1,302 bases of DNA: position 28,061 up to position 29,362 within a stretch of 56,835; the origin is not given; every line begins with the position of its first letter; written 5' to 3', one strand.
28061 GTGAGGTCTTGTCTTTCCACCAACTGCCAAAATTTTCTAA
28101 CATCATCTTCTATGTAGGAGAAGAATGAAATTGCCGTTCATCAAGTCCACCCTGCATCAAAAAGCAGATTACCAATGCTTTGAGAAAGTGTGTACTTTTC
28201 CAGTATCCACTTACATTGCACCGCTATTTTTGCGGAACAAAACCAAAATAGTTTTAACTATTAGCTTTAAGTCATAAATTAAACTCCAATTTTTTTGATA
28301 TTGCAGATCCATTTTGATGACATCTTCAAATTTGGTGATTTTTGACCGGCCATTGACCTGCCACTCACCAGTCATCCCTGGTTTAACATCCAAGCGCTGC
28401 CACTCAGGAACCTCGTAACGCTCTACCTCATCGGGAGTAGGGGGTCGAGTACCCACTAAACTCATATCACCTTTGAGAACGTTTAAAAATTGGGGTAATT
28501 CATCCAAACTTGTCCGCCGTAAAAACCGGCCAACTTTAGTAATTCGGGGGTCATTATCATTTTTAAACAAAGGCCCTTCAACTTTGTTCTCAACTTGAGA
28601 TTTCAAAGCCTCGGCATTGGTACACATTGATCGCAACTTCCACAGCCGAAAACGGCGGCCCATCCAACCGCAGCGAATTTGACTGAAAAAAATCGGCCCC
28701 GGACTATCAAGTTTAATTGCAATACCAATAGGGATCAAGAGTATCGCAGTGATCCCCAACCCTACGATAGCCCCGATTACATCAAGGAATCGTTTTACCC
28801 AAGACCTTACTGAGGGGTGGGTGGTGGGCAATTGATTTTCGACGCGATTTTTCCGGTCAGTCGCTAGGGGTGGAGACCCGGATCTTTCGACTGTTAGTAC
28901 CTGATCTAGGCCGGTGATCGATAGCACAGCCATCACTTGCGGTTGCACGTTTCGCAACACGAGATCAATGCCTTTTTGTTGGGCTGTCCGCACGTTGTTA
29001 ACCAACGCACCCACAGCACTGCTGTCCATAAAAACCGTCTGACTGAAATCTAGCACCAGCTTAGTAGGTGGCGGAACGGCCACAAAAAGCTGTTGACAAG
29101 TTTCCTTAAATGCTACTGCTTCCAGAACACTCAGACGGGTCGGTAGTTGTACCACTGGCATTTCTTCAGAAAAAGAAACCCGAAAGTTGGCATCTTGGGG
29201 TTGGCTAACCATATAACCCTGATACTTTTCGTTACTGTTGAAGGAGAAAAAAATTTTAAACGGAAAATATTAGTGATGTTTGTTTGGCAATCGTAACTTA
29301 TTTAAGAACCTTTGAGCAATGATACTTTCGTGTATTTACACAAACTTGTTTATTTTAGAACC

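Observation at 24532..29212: Partner-switching module whose output domain is a sugar-phosphate transferase, not a sigma factor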

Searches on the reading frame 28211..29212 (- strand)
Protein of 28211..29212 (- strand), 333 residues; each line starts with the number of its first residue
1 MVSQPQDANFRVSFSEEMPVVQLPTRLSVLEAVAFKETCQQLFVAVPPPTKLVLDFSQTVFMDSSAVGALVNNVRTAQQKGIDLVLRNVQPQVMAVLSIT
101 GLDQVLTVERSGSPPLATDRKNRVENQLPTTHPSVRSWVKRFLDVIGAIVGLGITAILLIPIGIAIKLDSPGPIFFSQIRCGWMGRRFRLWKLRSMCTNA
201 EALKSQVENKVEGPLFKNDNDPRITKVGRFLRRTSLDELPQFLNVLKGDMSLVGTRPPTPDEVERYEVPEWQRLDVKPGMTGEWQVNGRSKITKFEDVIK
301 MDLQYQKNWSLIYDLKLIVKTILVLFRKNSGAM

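Call 3: search_protein_families(library=pfam, proteins=[window:28211-29212:-], max_evalue=0.01)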
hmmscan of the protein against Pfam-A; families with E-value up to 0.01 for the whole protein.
window:28211-29212:- (333 aa): 3 families
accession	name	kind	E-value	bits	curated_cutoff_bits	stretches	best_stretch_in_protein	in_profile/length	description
PF02397.22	Bac_transf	-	1.3e-65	220.7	27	1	140-326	1-178/179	Bacterial sugar transferase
PF01740.26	STAS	-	3.4e-15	56.2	22.6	1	16-109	8-100/106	STAS domain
PF13466.11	STAS_2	-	3.4e-12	46.8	29.2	1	21-103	1-80/80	STAS domain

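Call 4: search_protein_families(library=ncbifam, proteins=[window:28211-29212:-], max_evalue=0.01)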
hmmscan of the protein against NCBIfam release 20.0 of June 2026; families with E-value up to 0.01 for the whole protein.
window:28211-29212:- (333 aa): 13 families
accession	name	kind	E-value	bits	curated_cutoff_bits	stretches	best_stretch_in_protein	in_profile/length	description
TIGR03025.1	EPS_sugtrans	subfamily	1.1e-84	285.3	295.55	1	78-329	200-442/445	exopolysaccharide biosynthesis polyprenyl glycosylphosphotransferase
TIGR03023.1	WcaJ_sugtrans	equivalog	1e-69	236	410.75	1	134-329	257-450/453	undecaprenyl-phosphate glucose phosphotransferase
TIGR03022.1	WbaP_sugtrans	subfamily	3.2e-64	217.9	403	1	123-329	245-453/456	undecaprenyl-phosphate galactose phosphotransferase WbaP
NF041877.1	EPS_EpsZ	equivalog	1.1e-63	215.5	800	1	139-326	265-453/459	exopolysaccharide biosynthesis polyisoprenyl-phosphate hexose-1-phosphate transferase EpsZ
NF052601.1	undeca_RfbP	equivalog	3.2e-53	180.5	330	1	128-332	33-243/244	undecaprenyl-phosphate galactose phosphotransferase family protein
TIGR03013.1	EpsB_2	subfamily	7.1e-44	150.6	393.35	1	133-328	248-440/443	TIGR03013 family XrtA/PEP-CTERM system glycosyltransferase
NF007518.0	PRK10124.1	equivalog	1.8e-42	145.6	684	1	135-326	269-458/464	undecaprenyl-phosphate glucose phosphotransferase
NF011751.0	PRK15204.1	equivalog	1.6e-41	142.5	907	1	137-329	277-473/476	undecaprenyl-phosphate galactose phosphotransferase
NF050817.1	PolSacchBiosHfsE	equivalog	6.3e-39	134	750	1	134-327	266-461/467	polysaccharide biosynthesis protein HfsE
NF045514.1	glycotran_HepC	equivalog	1.1e-22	80.4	140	1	125-258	102-212/220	heterocyst development glycosyltransferase HepC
TIGR00377.1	ant_ant_sig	superfamily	1.7e-16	60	53.45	1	9-110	4-104/108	anti-sigma factor antagonist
TIGR02886.1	spore_II_AA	equivalog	1.6e-09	37.7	114.75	1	17-110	8-100/106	anti-sigma F factor antagonist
TIGR00815.1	sulP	subfamily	0.0016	17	380.45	1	50-100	497-547/565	sulfate permease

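Call 5: find_homologous_proteins(query=window:28211-29212:-)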
Query window:28211-29212:- (333 aa): 8000 proteins with E <= 0.001 among 8000 candidates; the best 120 are listed.
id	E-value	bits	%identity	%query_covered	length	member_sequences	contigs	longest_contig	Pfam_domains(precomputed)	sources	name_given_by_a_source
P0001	3.2e-218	741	100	100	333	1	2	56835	PF01740.27,PF02397.23,PF13466.13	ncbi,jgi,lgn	ncbi:MAG TPA: anti-sigma factor antagonist [Halomicronema sp.]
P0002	4.1e-213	724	98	100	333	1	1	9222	PF01740.27,PF02397.23,PF13466.13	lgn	-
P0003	2.9e-204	695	94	100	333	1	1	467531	PF01740.27,PF02397.23,PF13466.13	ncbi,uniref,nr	ncbi:anti-sigma factor antagonist [Ancylothrix sp. C2]|uniref:anti-sigma factor antagonist n=1 Tax=A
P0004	2.9e-201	685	92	100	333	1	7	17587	PF01740.27,PF02397.23,PF13466.13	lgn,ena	-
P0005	2.2e-199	679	91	100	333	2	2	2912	PF01740.27,PF02397.23,PF13466.13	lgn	-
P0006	1.3e-186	637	99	87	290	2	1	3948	PF01740.27,PF02397.23,PF13466.13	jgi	jgi:lipopolysaccharide/colanic/teichoic acid biosynthesis glycosyltransferase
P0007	3.9e-177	606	81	100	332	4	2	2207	PF01740.27,PF02397.23,PF13466.13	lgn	-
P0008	4.0e-174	596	79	100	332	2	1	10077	PF01740.27,PF02397.23,PF13466.13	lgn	-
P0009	1.7e-172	591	78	100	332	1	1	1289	PF01740.27,PF02397.23,PF13466.13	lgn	-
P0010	7.3e-172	589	78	100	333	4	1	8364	PF01740.27,PF02397.23,PF13466.13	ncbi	-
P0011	5.4e-171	586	77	100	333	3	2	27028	PF01740.27,PF02397.23,PF13466.13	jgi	jgi:anti-anti-sigma factor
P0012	2.2e-170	584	77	100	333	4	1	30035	PF01740.27,PF02397.23,PF13466.13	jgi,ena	jgi:anti-anti-sigma factor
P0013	7.3e-168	576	75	100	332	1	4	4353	PF01740.27,PF02397.23,PF13466.13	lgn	-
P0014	1.4e-167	575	76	100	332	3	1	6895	PF01740.27,PF02397.23,PF13466.13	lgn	-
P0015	4.6e-166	570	75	100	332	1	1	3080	PF01740.27,PF02397.23,PF13466.13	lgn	-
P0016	1.6e-164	565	74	100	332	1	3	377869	PF01740.27,PF02397.23,PF13466.13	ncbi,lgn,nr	ncbi:MAG: exopolysaccharide biosynthesis polyprenyl glycosylphosphotransferase [Oscillatoriaceae bac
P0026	2.6e-158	544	71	100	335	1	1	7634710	PF01740.27,PF02397.23,PF13466.13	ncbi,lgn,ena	-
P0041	4.3e-156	537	69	100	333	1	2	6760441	PF01740.27,PF02397.23,PF13466.13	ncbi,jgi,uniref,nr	ncbi:sugar transferase [Kamptonema animale CS-326]|jgi:anti-anti-sigma factor|uniref:sugar transfera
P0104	3.3e-152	524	68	100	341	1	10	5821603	PF01740.27,PF02397.23,PF13466.13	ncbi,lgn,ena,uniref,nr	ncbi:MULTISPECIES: anti-sigma factor antagonist [Fischerella]|uniref:anti-sigma factor antagonist n=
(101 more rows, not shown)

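Call 12: find_encoding_contigs(protein=window:28211-29212:-, flank=10000, max_places=4)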
Protein window:28211-29212:- (333 aa): 3 contigs read that carry it; 3 places shown.
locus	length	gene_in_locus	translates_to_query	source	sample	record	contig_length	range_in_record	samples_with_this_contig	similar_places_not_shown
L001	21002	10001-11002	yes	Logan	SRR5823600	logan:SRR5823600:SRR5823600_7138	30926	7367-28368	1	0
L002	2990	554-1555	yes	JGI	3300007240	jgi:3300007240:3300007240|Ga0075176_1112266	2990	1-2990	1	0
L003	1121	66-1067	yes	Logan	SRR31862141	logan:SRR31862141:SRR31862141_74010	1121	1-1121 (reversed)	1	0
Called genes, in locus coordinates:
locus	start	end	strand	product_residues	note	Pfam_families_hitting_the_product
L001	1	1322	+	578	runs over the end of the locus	PF07244:POTRA, PF08479:POTRA_2, PF03865:ShlB, PF01103:Omp85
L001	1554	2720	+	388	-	PF00155:Aminotran_1_2 (weak), PF01053:Cys_Met_Meta_PP (weak), PF01041:DegT_DnrJ_EryC1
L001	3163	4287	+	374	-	-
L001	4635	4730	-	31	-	-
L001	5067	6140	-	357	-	-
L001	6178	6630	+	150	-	PF14108:ABA4-like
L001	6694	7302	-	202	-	-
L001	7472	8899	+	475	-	PF01134:GIDA (faint), PF01266:DAO (faint), PF03486:HI0933_like (faint), PF07992:Pyr_redox_2, PF13450:NAD_binding_8 (faint), PF13738:Pyr_redox_3, PF00070:Pyr_redox, PF02852:Pyr_redox_dim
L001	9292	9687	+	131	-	-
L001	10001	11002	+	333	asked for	PF01740:STAS, PF13466:STAS_2, PF02397:Bac_transf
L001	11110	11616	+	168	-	PF13581:HATPase_c_2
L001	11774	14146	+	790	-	PF01590:GAF, PF08448:PAS_4 (faint), PF13188:PAS_8 (faint), PF13426:PAS_9, PF08447:PAS_3 (faint), PF00989:PAS (weak), PF07228:SpoIIE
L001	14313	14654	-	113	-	PF01740:STAS, PF13466:STAS_2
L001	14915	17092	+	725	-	PF01145:Band_7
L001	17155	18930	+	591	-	PF00069:Pkinase, PF23609:Beta-prop_EIPR1, PF25174:Beta-prop_THOC3, PF24814:WD40_Prp19, PF25047:Beta-prop_TEP1_2nd, PF25172:Beta-prop_WDR3_2nd, PF25391:WD40_Gbeta, PF23389:Beta-prop_WDR19_1st, +74 more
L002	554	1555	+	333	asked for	PF01740:STAS, PF13466:STAS_2, PF02397:Bac_transf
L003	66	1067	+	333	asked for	PF01740:STAS, PF13466:STAS_2, PF02397:Bac_transf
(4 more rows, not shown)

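Call 14: find_related_loci(query=A1, collection=genome_contigs, flank=10000)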
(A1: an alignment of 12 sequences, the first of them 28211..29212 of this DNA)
Query A1 (333 aa) in genome_contigs; peptide patterns used: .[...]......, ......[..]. (x = any residue, [..] = any of these).
600 stretches matched a pattern (row limit reached: there are more); 595 encode a relative of the query (tblastn E <= 1e-3); the best 80 are kept; 80 distinct loci.
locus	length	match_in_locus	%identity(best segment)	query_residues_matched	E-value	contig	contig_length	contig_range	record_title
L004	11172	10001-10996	69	1-333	2e-162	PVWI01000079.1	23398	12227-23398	Filamentous cyanobacterium Phorm 6 NODE_94_length_23398_cov_4.73089_ID_64003, whole genome shotgun sequence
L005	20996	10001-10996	68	1-333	2e-158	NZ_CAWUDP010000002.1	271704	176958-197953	Scytonema sp. PCC 10023 isolate Scytonema sp. PCC 10023 NODE_2_length_271704_cov_94.919392, whole genome shotgun sequenc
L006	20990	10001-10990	67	1-333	2e-156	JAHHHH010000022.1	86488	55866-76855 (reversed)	MAG: Iphinoe sp. HA4291-MV1 scaffold_175_c1, whole genome shotgun sequence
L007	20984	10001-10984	67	3-333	2e-155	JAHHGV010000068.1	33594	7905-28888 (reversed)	MAG: Brasilonema angustatum HA4187-MV1 scaffold_142_c1, whole genome shotgun sequence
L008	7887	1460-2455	70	1-332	3e-155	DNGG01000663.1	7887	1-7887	MAG TPA_asm: Cyanobacteria bacterium UBA11372 contig_516, whole genome shotgun sequence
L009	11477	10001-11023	67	1-333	3e-154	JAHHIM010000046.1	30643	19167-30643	MAG: Trichormus sp. ATA11-4-KO1 scaffold_70_c1, whole genome shotgun sequence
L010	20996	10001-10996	69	1-332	5e-154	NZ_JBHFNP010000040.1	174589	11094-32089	Microseira sp. BLCC-F43 bin1.fa-40, whole genome shotgun sequence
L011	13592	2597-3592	66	1-333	1e-152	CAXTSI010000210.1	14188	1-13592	MAG TPA_asm: uncultured bacterium isolate public_SRR14721957_metawrap_bin.4 genome assembly, contig: public_SRR14721957_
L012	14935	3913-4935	65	1-333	3e-152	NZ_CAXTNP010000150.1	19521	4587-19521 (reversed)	MAG: uncultured Nostoc sp. isolate public_SRR14722145_metawrap_bin.2 public_SRR14722145_metawrap_bin.2_150, whole genome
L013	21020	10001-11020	66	1-333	1e-151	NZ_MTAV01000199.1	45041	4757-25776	Nostoc sp. T09 NODE_348_length_44981_cov_103.519798, whole genome shotgun sequence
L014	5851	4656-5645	65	1-333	1e-152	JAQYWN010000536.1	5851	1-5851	MAG: Rhizonema sp. NSF051 rhizonema_NODE_566_length_5851_cov_35.352, whole genome shotgun sequence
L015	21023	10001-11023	67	1-333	3e-151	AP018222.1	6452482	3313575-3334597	Nostoc linckia NIES-25 DNA, nearly complete genome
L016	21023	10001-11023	65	1-333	6e-151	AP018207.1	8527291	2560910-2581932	Calothrix brevissima NIES-22 DNA, nearly complete genome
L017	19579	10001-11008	65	1-333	5e-151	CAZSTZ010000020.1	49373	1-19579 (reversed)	MAG TPA_asm: uncultured bacterium isolate binchicken_co405_168 genome assembly, contig: NODE_961_length_49373_cov_12.547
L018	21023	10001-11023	65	1-333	7e-150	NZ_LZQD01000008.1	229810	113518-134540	Trichormus sp. NMC-1 scaffold8, whole genome shotgun sequence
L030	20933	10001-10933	62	20-332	3e-127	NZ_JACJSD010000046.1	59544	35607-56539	Nostoc sp. FACHB-280 contig46, whole genome shotgun sequence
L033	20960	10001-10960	56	12-332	2e-118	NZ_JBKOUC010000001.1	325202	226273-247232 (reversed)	Aphanothece stagnina RSMan2012 contig00005, whole genome shotgun sequence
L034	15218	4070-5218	65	20-333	7e-97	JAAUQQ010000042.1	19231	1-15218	MAG: Synechococcales cyanobacterium RM1_1_8 NODE_803_length_19231_cov_3.365054, whole genome shotgun sequence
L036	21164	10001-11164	45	13-331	2e-90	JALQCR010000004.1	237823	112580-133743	MAG: Pseudanabaena sp. Salubria-1 7, whole genome shotgun sequence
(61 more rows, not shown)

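Call 17: find_encoding_contigs(protein=P0003, flank=8000, max_places=2)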
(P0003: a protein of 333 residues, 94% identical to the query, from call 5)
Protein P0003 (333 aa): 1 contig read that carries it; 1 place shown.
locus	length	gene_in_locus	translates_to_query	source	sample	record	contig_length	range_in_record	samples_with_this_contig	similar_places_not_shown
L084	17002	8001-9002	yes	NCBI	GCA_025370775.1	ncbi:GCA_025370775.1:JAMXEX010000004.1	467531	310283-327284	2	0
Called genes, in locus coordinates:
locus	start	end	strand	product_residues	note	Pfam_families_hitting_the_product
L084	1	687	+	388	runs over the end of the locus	PF00155:Aminotran_1_2 (weak), PF01053:Cys_Met_Meta_PP (weak), PF01041:DegT_DnrJ_EryC1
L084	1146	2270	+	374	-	-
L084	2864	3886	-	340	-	-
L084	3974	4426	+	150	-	PF14108:ABA4-like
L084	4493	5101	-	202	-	-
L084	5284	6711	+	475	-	PF01134:GIDA (weak), PF01266:DAO (faint), PF03486:HI0933_like (faint), PF05834:Lycopene_cycl (faint), PF07992:Pyr_redox_2, PF13738:Pyr_redox_3, PF00070:Pyr_redox, PF02852:Pyr_redox_dim, +1 more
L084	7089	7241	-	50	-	-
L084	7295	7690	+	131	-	-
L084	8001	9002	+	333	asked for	PF01740:STAS, PF13466:STAS_2, PF02397:Bac_transf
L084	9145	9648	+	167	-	PF13581:HATPase_c_2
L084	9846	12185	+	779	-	PF01590:GAF, PF08447:PAS_3 (faint), PF08448:PAS_4 (faint), PF13426:PAS_9 (weak), PF00989:PAS (weak), PF13188:PAS_8 (weak), PF07228:SpoIIE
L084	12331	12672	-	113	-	PF01740:STAS, PF13466:STAS_2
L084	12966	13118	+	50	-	-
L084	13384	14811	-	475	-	PF14579:HHH_6, PF01336:tRNA_anti-codon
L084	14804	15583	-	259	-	PF14528:LAGLIDADG_3 (faint)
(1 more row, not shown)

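Call 18: find_encoding_contigs(protein=P0012, flank=8000, max_places=2)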
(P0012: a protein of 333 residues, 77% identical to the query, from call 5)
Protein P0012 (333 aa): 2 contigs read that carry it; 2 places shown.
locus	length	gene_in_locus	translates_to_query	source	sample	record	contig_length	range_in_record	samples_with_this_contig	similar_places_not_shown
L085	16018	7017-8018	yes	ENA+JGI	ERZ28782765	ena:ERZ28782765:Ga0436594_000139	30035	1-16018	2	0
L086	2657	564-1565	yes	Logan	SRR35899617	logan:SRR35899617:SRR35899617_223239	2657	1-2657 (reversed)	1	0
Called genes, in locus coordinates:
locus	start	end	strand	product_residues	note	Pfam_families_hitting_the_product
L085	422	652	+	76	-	PF21748:UPF0150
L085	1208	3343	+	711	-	PF01145:Band_7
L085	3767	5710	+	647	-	PF00069:Pkinase, PF07714:PK_Tyr_Ser-Thr, PF24105:Beta-prop_CAF1B_HIR1, PF24807:WD40_CDC20-Fz, PF25174:Beta-prop_THOC3, PF00400:WD40, PF23381:Beta-prop_IFT122_1st, PF24782:WD40_MABP1-WDR62_2nd, +84 more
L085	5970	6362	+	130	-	-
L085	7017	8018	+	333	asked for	PF01740:STAS, PF13466:STAS_2, PF02397:Bac_transf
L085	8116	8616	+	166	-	PF13581:HATPase_c_2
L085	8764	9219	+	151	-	-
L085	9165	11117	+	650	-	PF00989:PAS (faint), PF08448:PAS_4 (faint), PF13188:PAS_8 (faint), PF08447:PAS_3, PF13426:PAS_9, PF08447:PAS_3 (weak), PF07228:SpoIIE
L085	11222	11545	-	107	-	PF01740:STAS, PF13466:STAS_2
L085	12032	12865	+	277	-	PF00149:Metallophos, PF12850:Metallophos_2 (faint)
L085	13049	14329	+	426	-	PF00079:Serpin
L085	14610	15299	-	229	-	PF00072:Response_reg, PF00486:Trans_reg_C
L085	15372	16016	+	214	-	PF01634:HisG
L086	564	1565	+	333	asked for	PF01740:STAS, PF13466:STAS_2, PF02397:Bac_transf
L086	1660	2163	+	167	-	PF13581:HATPase_c_2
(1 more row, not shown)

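Call 19: find_encoding_contigs(protein=P0016, flank=8000, max_places=2)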
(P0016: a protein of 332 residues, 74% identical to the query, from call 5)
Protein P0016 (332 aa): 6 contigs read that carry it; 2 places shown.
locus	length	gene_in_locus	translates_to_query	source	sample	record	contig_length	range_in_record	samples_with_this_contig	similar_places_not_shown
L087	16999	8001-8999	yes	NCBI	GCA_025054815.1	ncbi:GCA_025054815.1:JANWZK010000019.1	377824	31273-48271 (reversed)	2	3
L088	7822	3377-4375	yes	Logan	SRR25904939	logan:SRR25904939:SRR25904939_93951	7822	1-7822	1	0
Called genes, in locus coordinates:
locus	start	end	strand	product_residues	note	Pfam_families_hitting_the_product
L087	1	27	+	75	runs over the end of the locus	PF00584:SecE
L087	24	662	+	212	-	PF02357:NusG, PF00467:KOW (weak)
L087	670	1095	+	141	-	PF03946:Ribosomal_L11_N, PF00298:Ribosomal_L11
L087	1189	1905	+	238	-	PF00687:Ribosomal_L1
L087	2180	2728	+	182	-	PF00466:Ribosomal_L10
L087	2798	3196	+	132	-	PF16320:Ribosomal_L12_N, PF00542:Ribosomal_L12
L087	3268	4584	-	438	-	-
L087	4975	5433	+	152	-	PF14108:ABA4-like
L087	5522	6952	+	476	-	PF01134:GIDA (weak), PF01266:DAO (faint), PF01946:Thi4 (faint), PF07992:Pyr_redox_2, PF13434:Lys_Orn_oxgnase (weak), PF13738:Pyr_redox_3, PF00070:Pyr_redox, PF02852:Pyr_redox_dim, +3 more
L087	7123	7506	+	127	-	-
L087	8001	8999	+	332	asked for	PF01740:STAS, PF13466:STAS_2, PF02397:Bac_transf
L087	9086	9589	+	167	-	PF13581:HATPase_c_2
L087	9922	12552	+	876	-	PF01590:GAF, PF00989:PAS (faint), PF08447:PAS_3, PF08448:PAS_4 (faint), PF13188:PAS_8 (faint), PF13426:PAS_9, PF08447:PAS_3 (weak), PF07228:SpoIIE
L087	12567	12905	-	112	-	PF01740:STAS, PF13466:STAS_2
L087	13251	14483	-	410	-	PF08495:FIST, PF10442:FIST_C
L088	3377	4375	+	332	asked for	PF01740:STAS, PF13466:STAS_2, PF02397:Bac_transf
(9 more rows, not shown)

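Call 20: find_encoding_contigs(protein=P0041, flank=8000, max_places=1)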
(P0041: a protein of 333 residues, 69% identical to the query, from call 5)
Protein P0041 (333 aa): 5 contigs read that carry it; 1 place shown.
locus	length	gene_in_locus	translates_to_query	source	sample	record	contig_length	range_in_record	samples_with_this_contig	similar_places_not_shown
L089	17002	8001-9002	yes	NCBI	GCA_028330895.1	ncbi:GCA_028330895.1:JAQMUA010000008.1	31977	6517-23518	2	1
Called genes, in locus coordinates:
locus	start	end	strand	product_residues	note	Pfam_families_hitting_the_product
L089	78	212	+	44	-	-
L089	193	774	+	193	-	PF05685:Uma2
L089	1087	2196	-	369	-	PF13599:Pentapeptide_4, PF00805:Pentapeptide, PF27126:NmeDI_C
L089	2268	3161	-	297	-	-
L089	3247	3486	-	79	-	-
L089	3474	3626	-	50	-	-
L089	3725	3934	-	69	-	PF15919:HicB_lk_antitox (weak), PF21748:UPF0150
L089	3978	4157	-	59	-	-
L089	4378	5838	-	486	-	PF16401:DUF5009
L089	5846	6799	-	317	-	PF01522:Polysacc_deac_1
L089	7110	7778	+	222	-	PF11780:DUF3318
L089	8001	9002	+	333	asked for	PF01740:STAS, PF13466:STAS_2, PF02397:Bac_transf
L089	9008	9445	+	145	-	PF13581:HATPase_c_2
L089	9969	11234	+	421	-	PF13439:Glyco_transf_4, PF13579:Glyco_trans_4_4, PF00534:Glycos_transf_1, PF13692:Glyco_trans_1_4, PF13524:Glyco_trans_1_2 (weak)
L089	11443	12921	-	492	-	PF03193:RsgA_GTPase (faint), PF05049:IIGP (faint), PF00009:GTP_EFTU (weak), PF00350:Dynamin_N (weak), PF01926:MMR_HSR1, PF02421:FeoB_N (faint), PF00350:Dynamin_N (weak), PF05128:DUF697, +1 more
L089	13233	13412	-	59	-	PF01165:Ribosomal_S21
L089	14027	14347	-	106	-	PF00076:RRM_1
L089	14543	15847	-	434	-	PF27130:Sll1247_N, PF27138:Sll1247_C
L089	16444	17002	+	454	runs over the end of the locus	PF01225:Mur_ligase (weak), PF08245:Mur_ligase_M, PF02875:Mur_ligase_C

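Call 21: find_encoding_contigs(protein=P0104, flank=8000, max_places=1)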
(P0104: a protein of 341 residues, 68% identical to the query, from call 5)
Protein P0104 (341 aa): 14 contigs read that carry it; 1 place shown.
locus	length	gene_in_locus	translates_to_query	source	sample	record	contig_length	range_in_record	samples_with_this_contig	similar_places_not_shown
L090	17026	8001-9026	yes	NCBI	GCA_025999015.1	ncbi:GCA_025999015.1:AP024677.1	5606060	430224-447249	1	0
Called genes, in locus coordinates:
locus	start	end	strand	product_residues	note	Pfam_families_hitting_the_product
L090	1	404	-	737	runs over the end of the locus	PF11897:DUF3417, PF00343:Phosphorylase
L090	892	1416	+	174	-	PF13302:Acetyltransf_3, PF00583:Acetyltransf_1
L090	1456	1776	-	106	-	PF00756:Esterase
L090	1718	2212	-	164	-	PF00756:Esterase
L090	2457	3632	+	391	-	-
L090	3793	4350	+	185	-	-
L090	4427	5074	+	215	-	PF11780:DUF3318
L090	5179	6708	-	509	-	PF13449:Phytase-like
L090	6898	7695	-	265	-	PF13353:Fer4_12 (weak), PF04055:Radical_SAM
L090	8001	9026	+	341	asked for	PF01740:STAS, PF13466:STAS_2, PF02397:Bac_transf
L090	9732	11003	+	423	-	PF13439:Glyco_transf_4, PF13579:Glyco_trans_4_4, PF00534:Glycos_transf_1, PF13692:Glyco_trans_1_4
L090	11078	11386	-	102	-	-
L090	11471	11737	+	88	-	PF00196:GerE, PF04545:Sigma70_r4 (weak), PF08281:Sigma70_r4_2 (weak), PF13384:HTH_23 (weak)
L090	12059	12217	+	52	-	-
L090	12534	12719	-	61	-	-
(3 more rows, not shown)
